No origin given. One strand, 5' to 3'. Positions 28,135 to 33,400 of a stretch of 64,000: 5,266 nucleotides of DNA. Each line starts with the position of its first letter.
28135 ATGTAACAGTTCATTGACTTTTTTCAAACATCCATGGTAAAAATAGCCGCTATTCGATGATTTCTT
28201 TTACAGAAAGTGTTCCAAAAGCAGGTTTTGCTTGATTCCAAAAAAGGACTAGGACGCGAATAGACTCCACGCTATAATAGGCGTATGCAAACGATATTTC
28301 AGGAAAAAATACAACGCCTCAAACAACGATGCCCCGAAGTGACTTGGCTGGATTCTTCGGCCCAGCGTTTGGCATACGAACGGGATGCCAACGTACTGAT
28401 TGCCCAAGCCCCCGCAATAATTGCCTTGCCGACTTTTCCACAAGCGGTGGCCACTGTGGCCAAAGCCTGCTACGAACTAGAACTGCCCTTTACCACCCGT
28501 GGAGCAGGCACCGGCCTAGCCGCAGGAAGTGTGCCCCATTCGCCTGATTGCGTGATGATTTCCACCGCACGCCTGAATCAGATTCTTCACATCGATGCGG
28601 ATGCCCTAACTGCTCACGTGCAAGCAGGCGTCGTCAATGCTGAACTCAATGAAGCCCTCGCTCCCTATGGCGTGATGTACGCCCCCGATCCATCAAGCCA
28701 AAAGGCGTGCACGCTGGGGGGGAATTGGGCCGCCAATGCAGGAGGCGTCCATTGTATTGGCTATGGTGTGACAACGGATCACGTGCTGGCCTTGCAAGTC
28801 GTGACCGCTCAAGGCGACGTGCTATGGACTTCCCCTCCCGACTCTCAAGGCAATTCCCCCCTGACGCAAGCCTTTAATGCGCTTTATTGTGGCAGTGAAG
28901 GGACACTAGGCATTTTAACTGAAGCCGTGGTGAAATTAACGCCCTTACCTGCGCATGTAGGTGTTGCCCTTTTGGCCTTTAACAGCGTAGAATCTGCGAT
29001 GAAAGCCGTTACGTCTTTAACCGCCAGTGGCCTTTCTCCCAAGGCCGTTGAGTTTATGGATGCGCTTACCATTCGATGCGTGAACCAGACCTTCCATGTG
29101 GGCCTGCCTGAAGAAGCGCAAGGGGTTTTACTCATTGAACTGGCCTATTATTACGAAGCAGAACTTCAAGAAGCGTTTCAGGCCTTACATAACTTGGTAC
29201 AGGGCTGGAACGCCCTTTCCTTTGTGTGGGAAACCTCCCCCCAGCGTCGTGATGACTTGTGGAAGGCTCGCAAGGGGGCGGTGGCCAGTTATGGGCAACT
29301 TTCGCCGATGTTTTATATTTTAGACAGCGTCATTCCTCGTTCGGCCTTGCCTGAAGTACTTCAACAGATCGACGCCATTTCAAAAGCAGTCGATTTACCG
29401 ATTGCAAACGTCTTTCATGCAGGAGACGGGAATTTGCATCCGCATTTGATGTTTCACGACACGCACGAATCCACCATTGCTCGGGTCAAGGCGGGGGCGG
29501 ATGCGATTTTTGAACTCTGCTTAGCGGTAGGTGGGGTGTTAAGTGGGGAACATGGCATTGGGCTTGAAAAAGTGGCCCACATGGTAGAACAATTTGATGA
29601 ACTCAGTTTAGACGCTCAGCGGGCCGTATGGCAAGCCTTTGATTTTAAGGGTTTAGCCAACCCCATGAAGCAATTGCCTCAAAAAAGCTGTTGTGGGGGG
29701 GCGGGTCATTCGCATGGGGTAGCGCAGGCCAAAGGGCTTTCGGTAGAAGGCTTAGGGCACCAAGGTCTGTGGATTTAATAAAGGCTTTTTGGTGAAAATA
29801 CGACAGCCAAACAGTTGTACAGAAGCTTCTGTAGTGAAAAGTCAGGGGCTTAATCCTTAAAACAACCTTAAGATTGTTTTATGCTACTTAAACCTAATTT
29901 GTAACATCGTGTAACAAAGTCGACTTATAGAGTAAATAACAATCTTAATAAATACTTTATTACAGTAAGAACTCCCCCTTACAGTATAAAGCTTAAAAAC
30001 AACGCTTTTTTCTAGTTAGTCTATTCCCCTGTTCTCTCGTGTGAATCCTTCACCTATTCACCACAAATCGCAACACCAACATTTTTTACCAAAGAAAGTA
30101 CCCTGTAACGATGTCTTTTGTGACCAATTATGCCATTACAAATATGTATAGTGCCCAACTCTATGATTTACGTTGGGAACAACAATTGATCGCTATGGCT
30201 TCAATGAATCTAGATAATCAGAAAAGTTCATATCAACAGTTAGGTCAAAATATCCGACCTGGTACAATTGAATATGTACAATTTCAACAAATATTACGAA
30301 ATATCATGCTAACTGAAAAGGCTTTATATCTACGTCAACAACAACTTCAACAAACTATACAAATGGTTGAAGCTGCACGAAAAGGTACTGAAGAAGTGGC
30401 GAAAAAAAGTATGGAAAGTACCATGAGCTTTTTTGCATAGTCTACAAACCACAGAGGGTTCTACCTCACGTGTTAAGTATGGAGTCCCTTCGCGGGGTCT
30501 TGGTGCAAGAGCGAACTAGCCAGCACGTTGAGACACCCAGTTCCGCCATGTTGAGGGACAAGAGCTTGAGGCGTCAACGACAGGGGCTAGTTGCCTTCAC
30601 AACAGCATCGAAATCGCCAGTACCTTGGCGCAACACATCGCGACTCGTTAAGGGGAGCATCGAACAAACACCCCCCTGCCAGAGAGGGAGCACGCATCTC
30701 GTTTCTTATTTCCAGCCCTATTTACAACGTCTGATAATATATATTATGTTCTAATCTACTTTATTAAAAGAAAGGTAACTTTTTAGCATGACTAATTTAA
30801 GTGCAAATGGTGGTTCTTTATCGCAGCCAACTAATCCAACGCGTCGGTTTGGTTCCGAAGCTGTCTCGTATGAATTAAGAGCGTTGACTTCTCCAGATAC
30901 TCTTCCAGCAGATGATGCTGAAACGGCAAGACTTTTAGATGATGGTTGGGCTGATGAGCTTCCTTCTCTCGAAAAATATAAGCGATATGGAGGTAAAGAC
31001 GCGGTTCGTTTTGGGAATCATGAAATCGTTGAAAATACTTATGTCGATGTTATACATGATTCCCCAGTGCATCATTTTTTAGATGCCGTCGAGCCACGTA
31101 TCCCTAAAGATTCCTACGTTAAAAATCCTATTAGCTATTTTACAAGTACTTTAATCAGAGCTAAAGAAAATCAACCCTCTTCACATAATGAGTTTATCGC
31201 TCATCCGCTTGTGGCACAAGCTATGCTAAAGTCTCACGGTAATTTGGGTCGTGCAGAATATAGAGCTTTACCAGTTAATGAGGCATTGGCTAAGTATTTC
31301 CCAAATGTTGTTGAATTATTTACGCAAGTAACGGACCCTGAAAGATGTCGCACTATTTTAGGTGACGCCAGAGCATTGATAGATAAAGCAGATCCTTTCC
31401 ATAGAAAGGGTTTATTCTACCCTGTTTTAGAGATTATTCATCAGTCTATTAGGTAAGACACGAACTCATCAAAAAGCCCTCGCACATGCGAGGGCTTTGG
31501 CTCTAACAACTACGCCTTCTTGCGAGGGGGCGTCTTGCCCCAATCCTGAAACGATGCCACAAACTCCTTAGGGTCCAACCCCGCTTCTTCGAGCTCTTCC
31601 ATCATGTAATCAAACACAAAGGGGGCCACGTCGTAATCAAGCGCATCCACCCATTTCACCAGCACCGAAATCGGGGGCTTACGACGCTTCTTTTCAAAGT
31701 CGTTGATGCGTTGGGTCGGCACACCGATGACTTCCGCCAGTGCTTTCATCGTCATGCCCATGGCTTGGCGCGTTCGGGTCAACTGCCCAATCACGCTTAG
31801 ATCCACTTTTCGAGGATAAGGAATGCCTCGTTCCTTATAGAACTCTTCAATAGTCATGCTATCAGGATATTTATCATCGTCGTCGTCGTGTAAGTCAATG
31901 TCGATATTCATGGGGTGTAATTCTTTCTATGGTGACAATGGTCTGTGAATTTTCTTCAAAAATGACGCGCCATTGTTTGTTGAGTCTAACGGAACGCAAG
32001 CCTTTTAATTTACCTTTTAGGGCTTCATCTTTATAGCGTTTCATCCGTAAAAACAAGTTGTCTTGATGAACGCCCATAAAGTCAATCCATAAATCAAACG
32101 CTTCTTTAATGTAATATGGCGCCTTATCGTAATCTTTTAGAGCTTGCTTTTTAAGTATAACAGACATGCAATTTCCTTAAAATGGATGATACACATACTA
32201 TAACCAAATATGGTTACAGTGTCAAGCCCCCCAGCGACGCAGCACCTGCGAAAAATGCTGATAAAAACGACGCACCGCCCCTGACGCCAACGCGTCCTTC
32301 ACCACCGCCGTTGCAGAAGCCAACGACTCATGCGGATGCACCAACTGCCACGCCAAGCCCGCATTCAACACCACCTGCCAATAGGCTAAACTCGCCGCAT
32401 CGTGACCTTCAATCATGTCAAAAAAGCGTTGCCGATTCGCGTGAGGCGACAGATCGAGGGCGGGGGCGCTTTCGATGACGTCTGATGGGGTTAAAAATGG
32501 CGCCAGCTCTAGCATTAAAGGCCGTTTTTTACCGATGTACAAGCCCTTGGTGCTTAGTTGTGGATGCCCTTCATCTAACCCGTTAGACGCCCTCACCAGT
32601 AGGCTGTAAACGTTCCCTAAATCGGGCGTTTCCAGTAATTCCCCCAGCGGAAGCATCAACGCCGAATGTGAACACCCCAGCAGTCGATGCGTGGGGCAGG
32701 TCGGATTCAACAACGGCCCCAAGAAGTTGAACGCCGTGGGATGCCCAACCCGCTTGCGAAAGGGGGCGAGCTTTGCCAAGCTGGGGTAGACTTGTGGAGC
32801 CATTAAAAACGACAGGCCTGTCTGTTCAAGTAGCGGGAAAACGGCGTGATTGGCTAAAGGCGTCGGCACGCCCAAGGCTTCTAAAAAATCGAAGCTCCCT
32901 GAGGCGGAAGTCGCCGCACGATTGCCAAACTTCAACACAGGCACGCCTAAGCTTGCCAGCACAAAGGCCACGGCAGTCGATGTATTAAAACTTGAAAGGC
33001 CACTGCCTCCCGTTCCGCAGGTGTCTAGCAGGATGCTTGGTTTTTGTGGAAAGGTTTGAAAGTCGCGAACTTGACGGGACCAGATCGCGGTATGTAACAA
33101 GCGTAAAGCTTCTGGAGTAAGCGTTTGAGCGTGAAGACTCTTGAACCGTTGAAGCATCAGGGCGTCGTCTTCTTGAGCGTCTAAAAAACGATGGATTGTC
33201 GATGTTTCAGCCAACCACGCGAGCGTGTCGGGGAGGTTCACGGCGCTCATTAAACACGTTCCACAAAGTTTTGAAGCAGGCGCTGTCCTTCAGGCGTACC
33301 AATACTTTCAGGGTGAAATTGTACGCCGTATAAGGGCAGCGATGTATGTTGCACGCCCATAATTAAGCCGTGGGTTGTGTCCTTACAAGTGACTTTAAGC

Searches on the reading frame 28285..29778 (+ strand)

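Call 70: search_protein_families(library=pfam, proteins=[window:28285-29778:+], max_evalue=0.00001)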
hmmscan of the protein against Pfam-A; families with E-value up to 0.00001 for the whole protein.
window:28285-29778:+ (497 aa): 2 families
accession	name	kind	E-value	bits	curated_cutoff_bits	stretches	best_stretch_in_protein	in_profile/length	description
PF02913.24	FAD-oxidase_C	-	2.8e-56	191.4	21.2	1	222-462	2-247/248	FAD linked oxidases, C-terminal domain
PF01565.28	FAD_binding_4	-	5.1e-36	123.9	26.4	1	43-183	1-139/139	FAD binding domain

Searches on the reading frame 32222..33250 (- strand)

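Call 70: search_protein_families(library=pfam, proteins=[window:32222-33250:-], max_evalue=0.00001)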
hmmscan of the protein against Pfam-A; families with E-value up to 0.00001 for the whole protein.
window:32222-33250:- (342 aa): 1 family
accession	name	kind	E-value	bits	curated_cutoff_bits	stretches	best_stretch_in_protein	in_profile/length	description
PF00591.27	Glycos_transf_3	-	7.1e-45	154.1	27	1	74-325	4-251/253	Glycosyl transferase family, a/b domain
